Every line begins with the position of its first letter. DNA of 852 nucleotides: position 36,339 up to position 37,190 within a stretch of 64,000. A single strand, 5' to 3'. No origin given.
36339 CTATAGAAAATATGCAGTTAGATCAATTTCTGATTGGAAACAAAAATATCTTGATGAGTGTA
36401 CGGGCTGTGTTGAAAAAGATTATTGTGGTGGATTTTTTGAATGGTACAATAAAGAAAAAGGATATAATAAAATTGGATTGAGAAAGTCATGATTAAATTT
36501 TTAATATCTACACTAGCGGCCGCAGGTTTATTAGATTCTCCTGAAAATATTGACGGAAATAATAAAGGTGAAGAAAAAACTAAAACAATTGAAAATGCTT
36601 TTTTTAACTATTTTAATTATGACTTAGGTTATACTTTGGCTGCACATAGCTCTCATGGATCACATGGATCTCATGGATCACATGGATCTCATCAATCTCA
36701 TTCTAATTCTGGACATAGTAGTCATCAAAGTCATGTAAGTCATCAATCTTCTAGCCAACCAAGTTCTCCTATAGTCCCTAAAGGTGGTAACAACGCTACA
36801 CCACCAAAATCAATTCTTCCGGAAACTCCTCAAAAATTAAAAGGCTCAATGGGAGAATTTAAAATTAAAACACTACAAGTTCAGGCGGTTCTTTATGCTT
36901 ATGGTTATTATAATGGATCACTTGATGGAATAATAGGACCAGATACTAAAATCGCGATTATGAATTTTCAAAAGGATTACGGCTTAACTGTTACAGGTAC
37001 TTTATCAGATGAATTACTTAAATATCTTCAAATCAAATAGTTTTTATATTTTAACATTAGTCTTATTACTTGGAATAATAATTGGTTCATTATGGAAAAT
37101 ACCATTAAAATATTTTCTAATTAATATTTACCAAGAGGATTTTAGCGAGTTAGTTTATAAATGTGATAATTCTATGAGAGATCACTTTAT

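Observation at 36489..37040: HxsA here looks like an exported, peptidoglycan-tethered His-rich protein rather than a small RiPP precursor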

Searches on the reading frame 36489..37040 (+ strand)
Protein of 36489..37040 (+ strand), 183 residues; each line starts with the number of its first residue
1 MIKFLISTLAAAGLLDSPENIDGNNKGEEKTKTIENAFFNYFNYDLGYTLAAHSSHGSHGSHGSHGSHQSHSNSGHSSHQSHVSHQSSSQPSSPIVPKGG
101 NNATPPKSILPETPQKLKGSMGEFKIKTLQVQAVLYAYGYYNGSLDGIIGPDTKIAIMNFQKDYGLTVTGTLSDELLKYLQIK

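Call 3: search_protein_families(library=pfam, proteins=[window:36489-37040:+], max_evalue=0.1)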
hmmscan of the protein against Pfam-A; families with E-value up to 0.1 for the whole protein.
window:36489-37040:+ (183 aa): 2 families
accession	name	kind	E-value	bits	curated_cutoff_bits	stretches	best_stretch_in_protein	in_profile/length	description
PF01471.23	PG_binding_1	-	4.2e-14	52.9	23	1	130-178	7-55/57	Putative peptidoglycan binding domain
PF08823.16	PG_binding_2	-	0.091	13.5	21.1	0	130-161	20-51/74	Putative peptidoglycan binding domain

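Call 4: search_protein_families(library=ncbifam, proteins=[window:36489-37040:+], max_evalue=0.1)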
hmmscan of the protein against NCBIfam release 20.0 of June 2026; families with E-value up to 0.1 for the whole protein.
window:36489-37040:+ (183 aa): 9 families
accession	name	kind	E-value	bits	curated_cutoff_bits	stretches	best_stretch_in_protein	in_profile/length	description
TIGR03979.1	His_Ser_Rich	equivalog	1.2e-25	90.5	121.65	1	3-182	7-188/190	His-Xaa-Ser repeat protein HxsA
TIGR02869.1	spore_SleB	equivalog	8.9e-11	42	236.5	1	120-180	11-68/201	spore cortex-lytic enzyme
NF004786.0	PRK06132.1-3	equivalog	2.1e-05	23.5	329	1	128-179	223-277/418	hypothetical protein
NF052377.1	lmo1851_S41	exception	3e-05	22.9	725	1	113-175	380-440/468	lmo1851 family serine protease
NF052336.1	PdgHdaseHSB100310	equivalog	9.2e-05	21.9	500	1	127-174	260-307/316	peptidoglycan hydrolase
NF038313.3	HisXaaSer_A4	exception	0.00016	22.5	55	1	48-86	55-91/93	His-Xaa-Ser repeat protein HxsA4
NF038309.1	HisXaaSer_A3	equivalog_domain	0.00021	21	65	1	52-89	43-80/81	His-Xaa-Ser repeat protein HxsA3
NF052335.1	PdgHdaseHSB129560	equivalog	0.00044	19.7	500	1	130-175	278-323/330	peptidoglycan hydrolase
NF038296.1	HisXaaSer_A2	equivalog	0.00074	20.5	48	1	43-70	67-94/96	His-Xaa-Ser repeat protein HxsA2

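Call 7: find_homologous_proteins(query=window:36489-37037:+, max_evalue=0.001)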
Query window:36489-37037:+ (183 aa): 117 proteins with E <= 0.001 among 450 candidates.
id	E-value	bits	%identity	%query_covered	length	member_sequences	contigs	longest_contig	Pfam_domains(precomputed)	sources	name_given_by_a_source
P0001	1.2e-108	379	96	100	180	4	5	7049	PF01471.24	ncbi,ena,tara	tara:strand:+ start:915 stop:1457 length:543 start_codon:yes stop_codon:yes gene_type:complete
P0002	3.1e-86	306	80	100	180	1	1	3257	PF01471.24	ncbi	-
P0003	7.3e-82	292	73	100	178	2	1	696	PF01471.24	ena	-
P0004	1.2e-78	281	73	100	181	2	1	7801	PF01471.24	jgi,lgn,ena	-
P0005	7.2e-78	279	70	100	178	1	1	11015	PF01471.24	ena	-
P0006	9.9e-74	265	69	100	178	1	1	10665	PF01471.24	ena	-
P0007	1.3e-71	258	68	100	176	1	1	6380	PF01471.24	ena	-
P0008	1.9e-42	163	46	98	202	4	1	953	PF01471.24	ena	-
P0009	3.7e-40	156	49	99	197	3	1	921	PF01471.24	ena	-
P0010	8.1e-33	132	43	99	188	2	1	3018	PF01471.24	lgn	-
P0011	3.6e-32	130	42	98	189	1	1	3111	PF01471.24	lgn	-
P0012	2.2e-29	121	46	45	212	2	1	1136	PF01471.24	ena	-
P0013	3.0e-29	121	41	99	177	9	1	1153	PF01471.24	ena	-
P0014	3.9e-29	120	47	48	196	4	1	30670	PF01471.24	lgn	-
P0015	1.8e-28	118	41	99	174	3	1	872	PF01471.24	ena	-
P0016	5.2e-28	116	47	39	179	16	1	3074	PF01471.24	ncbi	-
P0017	5.5e-28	116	39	99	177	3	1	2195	PF01471.24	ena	-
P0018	6.5e-28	116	60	33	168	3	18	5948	PF01471.24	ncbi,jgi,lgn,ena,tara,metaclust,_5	tara:strand:- start:282 stop:788 length:507 start_codon:yes stop_codon:yes gene_type:complete|metacl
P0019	1.1e-27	115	43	51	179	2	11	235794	PF01471.24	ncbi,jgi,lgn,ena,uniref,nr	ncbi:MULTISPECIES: His-Xaa-Ser repeat protein HxsA [Rhodobacterales]|uniref:Peptidoglycan binding-li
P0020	3.2e-27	114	45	77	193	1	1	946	PF01471.24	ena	-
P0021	3.9e-27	114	39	98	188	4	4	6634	PF01471.24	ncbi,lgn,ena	-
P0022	4.0e-27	114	47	45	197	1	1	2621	PF01471.24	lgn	-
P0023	3.8e-26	110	47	48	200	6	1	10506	PF01471.24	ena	-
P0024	4.0e-26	110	38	99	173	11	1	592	PF01471.24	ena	-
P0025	4.3e-26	110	56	30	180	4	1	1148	PF08823.17,PF01471.24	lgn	-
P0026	9.3e-26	109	39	98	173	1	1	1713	PF01471.24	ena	-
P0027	1.6e-25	108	46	44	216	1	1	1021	PF01471.24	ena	-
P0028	3.1e-25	107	58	33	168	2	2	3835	PF01471.24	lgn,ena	-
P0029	3.1e-25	107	45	44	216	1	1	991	PF01471.24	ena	-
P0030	4.2e-25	107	45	44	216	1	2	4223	PF01471.24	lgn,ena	-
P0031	4.4e-25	107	45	44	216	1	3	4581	PF01471.24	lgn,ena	-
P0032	4.6e-25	107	37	99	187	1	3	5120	PF01471.24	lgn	-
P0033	6.1e-25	106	45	44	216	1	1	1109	PF01471.24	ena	-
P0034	6.9e-25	106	45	44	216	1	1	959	PF01471.24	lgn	-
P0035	7.8e-25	106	45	44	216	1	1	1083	PF01471.24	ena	-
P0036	7.8e-25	106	48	45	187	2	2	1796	PF01471.24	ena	-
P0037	7.9e-25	106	46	44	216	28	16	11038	PF01471.24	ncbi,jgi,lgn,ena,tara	jgi:His-Xaa-Ser repeat protein HxsA|tara:strand:- start:582 stop:1232 length:651 start_codon:yes sto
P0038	9.2e-25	106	45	44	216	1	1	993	PF01471.24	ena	-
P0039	1.0e-24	106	40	99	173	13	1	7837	PF01471.24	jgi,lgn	jgi:His-Xaa-Ser repeat protein HxsA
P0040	1.0e-24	106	45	44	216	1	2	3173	PF01471.24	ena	-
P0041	1.1e-24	106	46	44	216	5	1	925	PF01471.24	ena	-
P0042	1.1e-24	106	45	44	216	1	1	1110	PF01471.24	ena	-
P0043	1.2e-24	106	45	44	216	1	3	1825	PF01471.24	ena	-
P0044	1.2e-24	105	46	44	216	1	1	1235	PF01471.24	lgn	-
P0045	1.3e-24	105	45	44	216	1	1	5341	PF01471.24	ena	-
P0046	1.5e-24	105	45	44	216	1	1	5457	PF01471.24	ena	-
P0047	1.5e-24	105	45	44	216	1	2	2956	PF01471.24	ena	-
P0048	1.6e-24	105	51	39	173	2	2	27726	PF01471.24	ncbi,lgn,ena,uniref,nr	ncbi:His-Xaa-Ser repeat protein HxsA [Salipiger sp. P9]|uniref:His-Xaa-Ser repeat protein HxsA n=1 T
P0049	1.7e-24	105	45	44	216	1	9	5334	PF01471.24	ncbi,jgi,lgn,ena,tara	tara:strand:- start:1816 stop:2466 length:651 start_codon:yes stop_codon:yes gene_type:complete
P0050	1.9e-24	105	45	44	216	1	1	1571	PF01471.24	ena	-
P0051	2.0e-24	105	45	44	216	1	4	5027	PF01471.24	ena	-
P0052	2.1e-24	105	45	44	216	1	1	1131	PF01471.24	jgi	-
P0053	2.4e-24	105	45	44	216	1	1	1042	PF01471.24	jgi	-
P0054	2.6e-24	104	45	44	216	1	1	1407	PF01471.24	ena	-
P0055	3.4e-24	104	46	44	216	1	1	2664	PF01471.24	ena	-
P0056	3.7e-24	104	44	44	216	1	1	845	PF01471.24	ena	-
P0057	3.9e-24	104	44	44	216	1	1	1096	PF01471.24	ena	-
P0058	4.4e-24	104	45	44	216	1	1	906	PF01471.24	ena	-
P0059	5.5e-24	103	44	44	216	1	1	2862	PF01471.24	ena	-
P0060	5.6e-24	103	45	44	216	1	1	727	PF01471.24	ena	-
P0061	6.4e-24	103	44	44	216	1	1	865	PF01471.24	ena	-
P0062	8.6e-24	103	44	44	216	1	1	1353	PF01471.24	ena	-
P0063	9.6e-24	103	45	44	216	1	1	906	PF01471.24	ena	-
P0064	1.6e-23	102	46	51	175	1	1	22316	PF01471.24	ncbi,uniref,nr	ncbi:peptidoglycan-binding protein [Paracoccus alkanivorans]|uniref:His-Xaa-Ser repeat protein HxsA 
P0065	1.8e-23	102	36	99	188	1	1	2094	PF01471.24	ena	-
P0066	1.8e-23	102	34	99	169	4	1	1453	PF01471.24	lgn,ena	-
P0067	5.3e-23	100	34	99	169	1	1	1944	PF01471.24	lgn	-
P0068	6.3e-23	100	36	99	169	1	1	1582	PF01471.24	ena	-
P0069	6.5e-23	100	47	51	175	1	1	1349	PF01471.24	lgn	-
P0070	1.3e-22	99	34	99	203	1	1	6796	PF01471.24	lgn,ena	-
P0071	1.7e-22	99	37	99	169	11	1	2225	PF01471.24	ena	-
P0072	2.5e-22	98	35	99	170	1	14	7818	PF01471.24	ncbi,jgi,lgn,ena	-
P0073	4.5e-22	97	45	44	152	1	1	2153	PF01471.24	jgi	jgi:His-Xaa-Ser repeat protein HxsA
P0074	5.1e-22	97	34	99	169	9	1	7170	PF01471.24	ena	-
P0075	2.1e-20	92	55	30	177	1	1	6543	PF01471.24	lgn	-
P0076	1.4e-18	86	32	99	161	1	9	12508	PF01471.24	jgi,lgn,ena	-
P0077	2.0e-16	79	35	74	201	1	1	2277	PF01471.24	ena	-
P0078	3.0e-16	78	33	98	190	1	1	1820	PF01471.24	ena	-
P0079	1.2e-15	76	37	100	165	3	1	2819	PF01471.24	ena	-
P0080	2.2e-15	75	38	49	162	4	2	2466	PF01471.24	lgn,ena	-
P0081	2.7e-15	75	45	44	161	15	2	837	PF01471.24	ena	-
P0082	4.4e-15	74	35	80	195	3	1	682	PF01471.24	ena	-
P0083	5.9e-15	74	27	98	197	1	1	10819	PF01471.24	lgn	-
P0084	1.4e-14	73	34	99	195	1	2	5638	PF01471.24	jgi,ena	jgi:His-Xaa-Ser repeat protein HxsA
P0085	1.7e-14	72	35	80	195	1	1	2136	PF01471.24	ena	-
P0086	4.0e-14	71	39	73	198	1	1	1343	PF01471.24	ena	-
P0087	4.9e-14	71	37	74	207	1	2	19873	PF01471.24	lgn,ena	-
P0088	6.3e-14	71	35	99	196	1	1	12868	PF01471.24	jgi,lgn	jgi:His-Xaa-Ser repeat protein HxsA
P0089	8.4e-14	70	33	98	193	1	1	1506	PF01471.24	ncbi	-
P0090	1.5e-12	66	32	98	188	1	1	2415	PF01471.24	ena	-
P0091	1.8e-12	66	34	98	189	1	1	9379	PF01471.24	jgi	jgi:His-Xaa-Ser repeat protein HxsA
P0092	2.0e-12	66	38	80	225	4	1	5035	PF01471.24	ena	-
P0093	3.2e-12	65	29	98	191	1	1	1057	PF01471.24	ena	-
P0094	4.0e-12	65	36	73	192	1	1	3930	PF01471.24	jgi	jgi:His-Xaa-Ser repeat protein HxsA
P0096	5.3e-12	64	29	98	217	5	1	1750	PF01471.24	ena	-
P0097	8.8e-12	64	31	98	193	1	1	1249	PF01471.24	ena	-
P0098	1.4e-11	63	27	63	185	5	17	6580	PF01471.24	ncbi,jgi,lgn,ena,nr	ncbi:MAG: hypothetical protein HOK72_05485 [Flavobacteriales bacterium]|jgi:His-Xaa-Ser repeat prote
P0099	1.5e-11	63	33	65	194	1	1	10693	PF01471.24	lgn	-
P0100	2.3e-11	62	32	89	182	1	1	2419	PF01471.24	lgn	-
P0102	7.4e-11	61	32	99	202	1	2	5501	PF01471.24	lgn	-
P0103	7.5e-11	61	29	98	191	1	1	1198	PF01471.24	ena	-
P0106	1.9e-10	59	36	70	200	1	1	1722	PF01471.24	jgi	-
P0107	5.5e-9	55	34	98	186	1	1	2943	PF01471.24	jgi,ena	-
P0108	7.4e-9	54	33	81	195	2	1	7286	PF01471.24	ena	-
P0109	9.5e-9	54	31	98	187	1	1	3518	PF01471.24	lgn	-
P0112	9.0e-8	51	32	73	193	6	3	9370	PF01471.24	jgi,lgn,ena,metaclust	jgi:His-Xaa-Ser repeat protein HxsA|metaclust:\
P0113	6.8e-7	48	42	28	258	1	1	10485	PF09374.16,PF01471.24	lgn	-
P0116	1.0e-4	41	51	28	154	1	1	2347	PF01471.24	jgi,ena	-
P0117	4.0e-4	39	49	28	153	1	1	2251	PF01471.24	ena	-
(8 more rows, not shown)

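Call 15: find_encoding_contigs(protein=window:36489-37037:+, flank=10000, max_places=4)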
Protein window:36489-37037:+ (183 aa): 2 contigs read that carry it; 2 places shown.
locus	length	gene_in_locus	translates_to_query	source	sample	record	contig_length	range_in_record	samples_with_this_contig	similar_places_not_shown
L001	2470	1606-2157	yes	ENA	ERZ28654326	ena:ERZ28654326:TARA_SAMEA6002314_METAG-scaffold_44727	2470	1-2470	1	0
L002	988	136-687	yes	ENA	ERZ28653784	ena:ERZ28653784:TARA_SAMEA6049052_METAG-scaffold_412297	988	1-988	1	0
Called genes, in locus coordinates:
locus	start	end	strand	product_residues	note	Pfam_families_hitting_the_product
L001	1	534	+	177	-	?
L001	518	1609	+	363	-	PF04055:Radical_SAM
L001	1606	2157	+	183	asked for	-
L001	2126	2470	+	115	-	?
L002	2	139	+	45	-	?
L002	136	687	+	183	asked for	-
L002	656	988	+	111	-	?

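Call 23: find_related_loci(query=A2, collection=genome_contigs, flank=10000)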
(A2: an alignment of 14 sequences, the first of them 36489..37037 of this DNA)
Query A2 (183 aa) in genome_contigs; peptide patterns used: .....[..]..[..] (x = any residue, [..] = any of these).
289 stretches matched a pattern; 23 encode a relative of the query (tblastn E <= 1e-3); 23 distinct loci.
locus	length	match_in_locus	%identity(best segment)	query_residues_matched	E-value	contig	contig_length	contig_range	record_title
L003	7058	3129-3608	35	3-177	5e-23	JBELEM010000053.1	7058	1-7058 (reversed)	MAG: Hellea sp. isolate REMEI058_ass_metaspades_bin.35 NODE_9416_length_7100_cov_4.448687, whole genome shotgun sequence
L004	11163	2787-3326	36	4-182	6e-23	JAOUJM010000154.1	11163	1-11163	MAG: Gammaproteobacteria bacterium isolate 8_1_Jan_SF_Bin103 8_1_Jan_SF_Bin103_scaffold_3108_c1, whole genome shotgun se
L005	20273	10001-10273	46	90-182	3e-22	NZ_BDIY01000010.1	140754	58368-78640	Roseovarius sp. A-2, whole genome shotgun sequence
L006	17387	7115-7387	46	90-182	1e-21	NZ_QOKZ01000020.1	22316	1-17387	Paracoccus alkanivorans strain 4-2 Scaffold20, whole genome shotgun sequence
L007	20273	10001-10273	44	90-182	2e-21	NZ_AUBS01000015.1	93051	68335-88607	Pseudodonghicola xiamenensis DSM 18339 G455DRAFT_scaffold00014.14_C, whole genome shotgun sequence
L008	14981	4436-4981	38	3-182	3e-21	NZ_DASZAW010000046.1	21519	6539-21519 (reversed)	MAG: Devosia sp. isolate SMAG_U6398 k141_1435, whole genome shotgun sequence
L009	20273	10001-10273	44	90-182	5e-21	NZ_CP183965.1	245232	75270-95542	Arenibacterium sp. LLYu02 plasmid unnamed3, complete sequence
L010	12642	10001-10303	45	88-182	2e-20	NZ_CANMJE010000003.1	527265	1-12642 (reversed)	Uncultured Shimia sp. isolate 4-924.fasta NODE_3, whole genome shotgun sequence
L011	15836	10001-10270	42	91-182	3e-20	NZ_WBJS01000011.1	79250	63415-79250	Thioclava sp. JE_KL1 scaffold_10, whole genome shotgun sequence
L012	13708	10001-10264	44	98-182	9e-20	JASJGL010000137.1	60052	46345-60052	MAG: Pseudodonghicola sp. isolate ChS5.bin.44 ChesSed_k141_2098670, whole genome shotgun sequence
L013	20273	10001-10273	43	90-182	1e-19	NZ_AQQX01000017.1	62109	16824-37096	Pseudooceanicola atlanticus strain 22II-s11g contig17, whole genome shotgun sequence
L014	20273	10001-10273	43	90-182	1e-19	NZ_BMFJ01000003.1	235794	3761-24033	Primorskyibacter flagellatus strain CGMCC 1.12664 sequence03, whole genome shotgun sequence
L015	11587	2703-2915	51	112-182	8e-19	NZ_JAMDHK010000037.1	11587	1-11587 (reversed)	Salipiger pentaromativorans strain P9 scaffold37_size11587, whole genome shotgun sequence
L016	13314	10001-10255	46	104-182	2e-18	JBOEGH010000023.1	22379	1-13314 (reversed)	MAG: Alphaproteobacteria bacterium isolate PBSAalp16 PBSAc_contig_2011, whole genome shotgun sequence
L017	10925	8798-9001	51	115-182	4e-18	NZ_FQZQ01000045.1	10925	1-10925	Shimia gijangensis strain DSM 100564, whole genome shotgun sequence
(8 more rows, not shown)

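Call 27: search_protein_families(library=padloc, proteins=[window:36489-37040:+], max_evalue=0.01)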
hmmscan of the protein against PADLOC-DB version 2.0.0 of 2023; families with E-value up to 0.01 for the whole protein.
window:36489-37040:+ (183 aa): 0 families

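Call 35: search_solved_structures(query=window:36489-37037:+, max_evalue=0.01, show_alignments=1)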
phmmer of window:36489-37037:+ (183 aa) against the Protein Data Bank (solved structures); distinct sequences matched with E-value up to 0.01: 5.
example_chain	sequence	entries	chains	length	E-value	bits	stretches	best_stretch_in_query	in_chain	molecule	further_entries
9emm_E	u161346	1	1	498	4.6e-05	27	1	129-181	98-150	Putative OxPP cycle protein OpcA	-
6tci_A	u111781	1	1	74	5e-05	26.9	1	119-173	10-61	Spore cortex-lytic enzyme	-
4fet_B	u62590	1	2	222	0.00044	23.8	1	121-172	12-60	Spore cortex-lytic enzyme prepeptide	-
1lbu_A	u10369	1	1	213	0.0065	20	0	118-172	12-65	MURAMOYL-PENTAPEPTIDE CARBOXYPEPTIDASE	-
4xxt_A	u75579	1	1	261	0.0069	19.9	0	110-180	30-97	Fusion of predicted Zn-dependent amidase/peptidase (Cell wall hydrolase/DD-carboxypeptidas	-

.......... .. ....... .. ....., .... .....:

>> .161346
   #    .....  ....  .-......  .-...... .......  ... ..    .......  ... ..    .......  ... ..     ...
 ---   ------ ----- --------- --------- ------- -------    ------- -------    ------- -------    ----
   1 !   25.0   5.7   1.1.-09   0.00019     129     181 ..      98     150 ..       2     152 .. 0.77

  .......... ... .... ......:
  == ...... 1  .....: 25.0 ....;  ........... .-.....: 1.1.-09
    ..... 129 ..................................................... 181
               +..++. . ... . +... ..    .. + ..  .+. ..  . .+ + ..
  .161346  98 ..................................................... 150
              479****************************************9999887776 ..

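Call 39: predict_structure(alignment_id=A1)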
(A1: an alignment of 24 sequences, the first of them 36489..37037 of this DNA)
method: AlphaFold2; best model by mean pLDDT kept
length: 183 residues; sequences in the alignment: 24
mean_pLDDT: 65.2   pTM: 0.38
mean pLDDT of the five models: 65.2, 63.9, 63.7, 63.4, 62.8
residues with pLDDT >= 90: 57; 70-90: 6; 50-70: 65; < 50: 55
segments of 3 or more residues with pLDDT < 50: 22-31, 68-83, 85-89
pLDDT, mean of each block of 10 residues (from residue 1): 51 49 45 52 52 52 50 45 47 51 56 57 89 95 93 96 95 92 86
secondary structure, 60 per line:
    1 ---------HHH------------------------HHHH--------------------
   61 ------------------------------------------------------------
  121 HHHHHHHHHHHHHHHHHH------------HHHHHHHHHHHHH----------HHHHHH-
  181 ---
elements in order: H37-40 H121-138 H151-163 H174-179

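Call 46: fold_search(model_id=the predicted structure, library=pdb)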
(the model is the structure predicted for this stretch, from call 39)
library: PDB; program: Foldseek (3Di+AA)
matches with E <= 10: 54; with E <= 0.001: 0
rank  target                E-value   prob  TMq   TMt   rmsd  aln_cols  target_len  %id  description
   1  5ao8_A                3.4e-03  1.00  0.29  0.15   1.3        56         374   34  Crystal Structure of SltB3 from Pseudomonas aeruginosa in complex with NAG-NAM-pentapeptide (released 2016-07-20)
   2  5anz                  4.7e-03  1.00  0.30  0.15   1.4        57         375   33  Crystal Structure of SltB3 from Pseudomonas aeruginosa. (released 2016-07-20)
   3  6tci                  7.3e-03  1.00  0.29  0.69   1.0        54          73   33  The crystal structure of SleB N-terminal domain (released 2020-11-18)
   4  7qvd                  8.8e-03  1.00  0.29  0.14   1.3        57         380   38  X-ray structure of the lytic transglycosylase SltB2 from Pseudomonas aeruginosa (released 2023-08-16)
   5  5tv7_A                5.2e-02  1.00  0.26  0.30   2.1        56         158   32  2.05 Angstrom Resolution Crystal Structure of Peptidoglycan-Binding Protein from Clostridioides difficile in Complex w (released 2016-12-14)
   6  4c2c_A                5.6e-02  1.00  0.28  0.12   1.2        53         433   28  Crystal structure of the protease CtpB in an active state (released 2013-12-04)
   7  4c2h_A                8.2e-02  1.00  0.28  0.12   1.2        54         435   28  Crystal structure of the CtpB(V118Y) mutant (released 2013-12-04)
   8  4c2g_A                8.7e-02  1.00  0.28  0.12   1.2        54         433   28  Crystal structure of CtpB(S309A) in complex with a peptide having a Val-Pro-Ala C-terminus (released 2013-12-04)
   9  5nm7_A                1.4e-01  0.99  0.26  0.19   2.1        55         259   33  Crystal structure of Burkholderia AP3 phage endolysin (released 2018-02-14)
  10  4c2f_A                2.0e-01  1.00  0.28  0.12   1.2        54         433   28  Crystal structure of the CtpB R168A mutant present in an active conformation (released 2013-12-04)
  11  5nm7_G                2.0e-01  0.99  0.26  0.19   2.2        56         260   32  Crystal structure of Burkholderia AP3 phage endolysin (released 2018-02-14)
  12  4xxt                  2.1e-01  1.00  0.28  0.24   1.2        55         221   31  Crystal structure of Fused Zn-dependent amidase/peptidase/peptodoglycan-binding domain-containing protein from Clostridi (released 2015-02-18)
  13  4c2e_A                2.3e-01  1.00  0.28  0.12   1.1        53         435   28  Crystal structure of the protease CtpB(S309A) present in a resting state (released 2013-12-04)
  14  1lbu                  2.3e-01  0.99  0.27  0.23   1.4        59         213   27  HYDROLASE METALLO (ZN) DD-PEPTIDASE (released 1996-11-08)
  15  4lpq                  3.1e-01  0.99  0.29  0.26   1.3        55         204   31  Crystal structure of the L,D-transpeptidase (residues 123-326) from Xylanimonas cellulosilytica DSM 15894 (released 2013-11-13)
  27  8k5x_A                1.8e+00  0.51  0.22  0.17   3.1        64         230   22  Crystal structure of human proMMP-9 catalytic domain in complex with inhibitor (released 2023-12-06)
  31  8k5w_A                2.5e+00  0.20  0.20  0.17   4.7        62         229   18  Crystal structure of human proMMP-9 catalytic domain in complex with inhibitor (released 2023-12-06)
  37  8k5v_A                3.9e+00  0.28  0.22  0.17   3.1        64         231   22  Crystal structure of human proMMP-9 catalytic domain in complex with inhibitor (released 2023-12-06)
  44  8k5v_B                5.7e+00  0.13  0.16  0.13   6.3        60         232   18  Crystal structure of human proMMP-9 catalytic domain in complex with inhibitor (released 2023-12-06)
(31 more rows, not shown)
